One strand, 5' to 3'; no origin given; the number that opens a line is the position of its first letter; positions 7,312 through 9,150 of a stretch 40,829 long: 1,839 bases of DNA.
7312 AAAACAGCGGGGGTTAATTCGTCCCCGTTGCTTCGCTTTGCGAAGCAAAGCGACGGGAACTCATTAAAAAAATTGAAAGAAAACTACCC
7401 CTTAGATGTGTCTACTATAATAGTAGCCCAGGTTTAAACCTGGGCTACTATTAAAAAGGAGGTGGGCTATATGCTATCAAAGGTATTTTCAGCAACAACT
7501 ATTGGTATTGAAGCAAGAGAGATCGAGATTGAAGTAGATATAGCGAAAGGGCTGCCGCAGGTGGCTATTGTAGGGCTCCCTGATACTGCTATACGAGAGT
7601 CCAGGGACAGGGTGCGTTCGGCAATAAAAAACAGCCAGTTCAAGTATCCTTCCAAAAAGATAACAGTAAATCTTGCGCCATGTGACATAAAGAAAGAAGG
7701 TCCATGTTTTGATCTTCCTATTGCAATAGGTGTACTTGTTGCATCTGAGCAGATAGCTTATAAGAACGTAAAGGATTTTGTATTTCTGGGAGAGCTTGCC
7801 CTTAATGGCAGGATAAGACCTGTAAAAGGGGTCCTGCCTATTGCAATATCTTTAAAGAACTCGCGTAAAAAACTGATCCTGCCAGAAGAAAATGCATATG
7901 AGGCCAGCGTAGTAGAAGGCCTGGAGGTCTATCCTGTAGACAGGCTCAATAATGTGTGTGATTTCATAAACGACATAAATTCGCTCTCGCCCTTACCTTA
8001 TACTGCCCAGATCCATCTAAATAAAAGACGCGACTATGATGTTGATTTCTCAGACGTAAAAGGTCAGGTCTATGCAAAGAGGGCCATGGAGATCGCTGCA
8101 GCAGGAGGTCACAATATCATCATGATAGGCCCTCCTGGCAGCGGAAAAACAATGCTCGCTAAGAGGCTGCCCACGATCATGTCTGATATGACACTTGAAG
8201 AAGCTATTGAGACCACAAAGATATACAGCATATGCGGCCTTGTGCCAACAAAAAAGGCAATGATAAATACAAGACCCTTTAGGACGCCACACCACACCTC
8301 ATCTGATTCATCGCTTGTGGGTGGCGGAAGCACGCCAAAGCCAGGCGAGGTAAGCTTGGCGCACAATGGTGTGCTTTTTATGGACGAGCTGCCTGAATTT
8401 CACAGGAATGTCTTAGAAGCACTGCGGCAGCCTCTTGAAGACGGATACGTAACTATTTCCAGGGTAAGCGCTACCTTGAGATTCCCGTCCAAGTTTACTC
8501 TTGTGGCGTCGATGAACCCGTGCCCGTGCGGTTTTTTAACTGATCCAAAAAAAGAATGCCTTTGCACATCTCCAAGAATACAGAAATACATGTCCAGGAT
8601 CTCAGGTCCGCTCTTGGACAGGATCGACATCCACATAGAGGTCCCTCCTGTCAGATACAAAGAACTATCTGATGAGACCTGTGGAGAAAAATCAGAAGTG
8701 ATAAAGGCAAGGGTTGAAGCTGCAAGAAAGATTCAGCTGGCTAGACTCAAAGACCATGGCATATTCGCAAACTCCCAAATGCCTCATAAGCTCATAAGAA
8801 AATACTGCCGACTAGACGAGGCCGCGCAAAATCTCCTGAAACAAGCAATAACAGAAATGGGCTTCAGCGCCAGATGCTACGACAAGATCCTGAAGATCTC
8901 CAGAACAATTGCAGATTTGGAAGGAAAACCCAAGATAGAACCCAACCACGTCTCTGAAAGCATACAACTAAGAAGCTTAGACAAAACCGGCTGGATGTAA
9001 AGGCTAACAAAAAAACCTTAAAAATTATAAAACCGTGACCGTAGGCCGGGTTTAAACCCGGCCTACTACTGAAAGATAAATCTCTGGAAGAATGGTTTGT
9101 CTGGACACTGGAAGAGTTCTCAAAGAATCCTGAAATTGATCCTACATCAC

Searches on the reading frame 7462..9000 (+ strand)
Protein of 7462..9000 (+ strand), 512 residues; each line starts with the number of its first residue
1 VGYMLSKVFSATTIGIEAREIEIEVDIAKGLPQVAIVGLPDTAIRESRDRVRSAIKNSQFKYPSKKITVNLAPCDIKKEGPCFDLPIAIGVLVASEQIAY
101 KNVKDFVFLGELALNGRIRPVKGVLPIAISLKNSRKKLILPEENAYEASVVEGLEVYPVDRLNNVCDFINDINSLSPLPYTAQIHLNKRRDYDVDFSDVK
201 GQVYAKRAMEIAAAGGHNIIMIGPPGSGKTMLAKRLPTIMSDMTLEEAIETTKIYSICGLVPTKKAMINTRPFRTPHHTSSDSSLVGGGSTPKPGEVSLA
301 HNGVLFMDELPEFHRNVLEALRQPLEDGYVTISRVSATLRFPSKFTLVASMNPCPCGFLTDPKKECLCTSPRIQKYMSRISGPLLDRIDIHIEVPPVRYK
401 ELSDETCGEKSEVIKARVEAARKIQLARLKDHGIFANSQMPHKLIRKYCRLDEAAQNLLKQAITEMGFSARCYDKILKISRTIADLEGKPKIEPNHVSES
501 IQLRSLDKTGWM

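Call 17: search_protein_families(library=pfam, proteins=[window:7462-9000:+], max_evalue=0.001)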
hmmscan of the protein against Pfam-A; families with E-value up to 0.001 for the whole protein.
window:7462-9000:+ (512 aa): 11 families
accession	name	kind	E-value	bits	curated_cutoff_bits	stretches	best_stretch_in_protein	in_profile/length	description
PF01078.27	Mg_chelatase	-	6.9e-96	320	20.3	1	195-401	1-206/207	Magnesium chelatase, subunit ChlI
PF13541.12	ChlI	-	2.9e-48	163.2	27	1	23-144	1-121/121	Subunit ChlI of Mg-chelatase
PF13335.12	Mg_chelatase_C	-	6.8e-32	110.4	26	1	408-504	1-94/94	Magnesium chelatase, subunit ChlI C-terminal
PF07728.20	AAA_5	-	3.3e-10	40.6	22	1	218-355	1-125/139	AAA domain (dynein-related subfamily)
PF00493.29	MCM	-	2.1e-06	27.5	23.3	1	293-356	113-176/224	MCM P-loop domain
PF05362.19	Lon_C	-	2.4e-06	27.7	21.1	1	22-166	44-199/205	Lon protease (S16) C-terminal proteolytic domain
PF00158.32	Sigma54_activat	-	4.7e-05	23.6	20.2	1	208-352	14-142/168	Sigma-54 interaction domain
PF07724.20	AAA_2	-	6.7e-05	23.4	27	1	218-332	5-106/166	AAA domain (Cdc48 subfamily)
PF05496.18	RuvB_N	-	8.9e-05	22.7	27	0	297-351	80-139/159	Holliday junction DNA helicase RuvB P-loop domain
PF13671.12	AAA_33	-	0.00034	21.4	27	0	219-237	2-20/143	AAA domain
PF00004.35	AAA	-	0.00056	20.8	21.2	0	219-241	1-23/131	ATPase family associated with various cellular activities (AAA)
